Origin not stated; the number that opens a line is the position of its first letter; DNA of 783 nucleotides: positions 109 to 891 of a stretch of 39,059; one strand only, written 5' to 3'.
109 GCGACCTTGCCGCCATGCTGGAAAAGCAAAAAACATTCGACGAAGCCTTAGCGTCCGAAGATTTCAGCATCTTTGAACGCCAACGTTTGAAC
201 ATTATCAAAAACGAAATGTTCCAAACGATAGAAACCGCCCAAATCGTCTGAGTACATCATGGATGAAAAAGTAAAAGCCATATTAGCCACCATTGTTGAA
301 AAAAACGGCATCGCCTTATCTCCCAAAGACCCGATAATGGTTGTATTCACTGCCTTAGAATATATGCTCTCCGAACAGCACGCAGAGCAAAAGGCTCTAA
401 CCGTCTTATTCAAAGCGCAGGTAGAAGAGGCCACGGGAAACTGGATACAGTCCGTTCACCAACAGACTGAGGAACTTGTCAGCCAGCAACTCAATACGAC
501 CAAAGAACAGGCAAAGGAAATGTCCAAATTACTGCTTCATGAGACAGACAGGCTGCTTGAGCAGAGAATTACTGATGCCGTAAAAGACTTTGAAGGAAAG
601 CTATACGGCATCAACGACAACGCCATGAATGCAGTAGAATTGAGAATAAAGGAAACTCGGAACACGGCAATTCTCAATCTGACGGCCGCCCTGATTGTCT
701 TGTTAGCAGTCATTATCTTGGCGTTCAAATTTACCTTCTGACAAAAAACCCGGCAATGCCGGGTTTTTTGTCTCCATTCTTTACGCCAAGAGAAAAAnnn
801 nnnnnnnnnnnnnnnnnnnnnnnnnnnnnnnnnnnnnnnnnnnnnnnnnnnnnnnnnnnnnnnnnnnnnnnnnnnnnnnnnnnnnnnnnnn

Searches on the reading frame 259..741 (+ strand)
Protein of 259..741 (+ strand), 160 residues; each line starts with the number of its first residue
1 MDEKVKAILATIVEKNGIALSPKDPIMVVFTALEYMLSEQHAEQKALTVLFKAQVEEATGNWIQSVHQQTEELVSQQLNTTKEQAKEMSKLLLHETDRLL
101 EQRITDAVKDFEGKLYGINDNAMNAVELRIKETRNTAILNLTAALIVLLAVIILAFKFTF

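Call 3: search_protein_families(library=pfam, proteins=[window:259-741:+], max_evalue=1)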
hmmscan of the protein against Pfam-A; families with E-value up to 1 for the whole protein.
window:259-741:+ (160 aa): 6 families
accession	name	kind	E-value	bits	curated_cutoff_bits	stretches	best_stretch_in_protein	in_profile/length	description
PF11657.13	Activator-TraM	-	2e-08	34.7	24.4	1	3-151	2-135/142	Transcriptional activator TraM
PF09418.16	DUF2009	-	0.027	14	25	1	2-103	196-292/455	Non-canonical E2 ubiquitin-conjugating enzyme, DUF2009 family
PF20538.3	DUF6753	-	0.086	12.8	27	1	11-106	27-112/217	Family of unknown function (DUF6753)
PF01430.24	HSP33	-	0.088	12.7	21.4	1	36-104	144-213/273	Hsp33 protein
PF07511.17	DUF1525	-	0.18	12.4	24.1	1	68-110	29-71/113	Protein of unknown function (DUF1525)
PF03486.20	HI0933_like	-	0.32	10.9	50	1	35-109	58-133/244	HI0933-like protein Rossmann domain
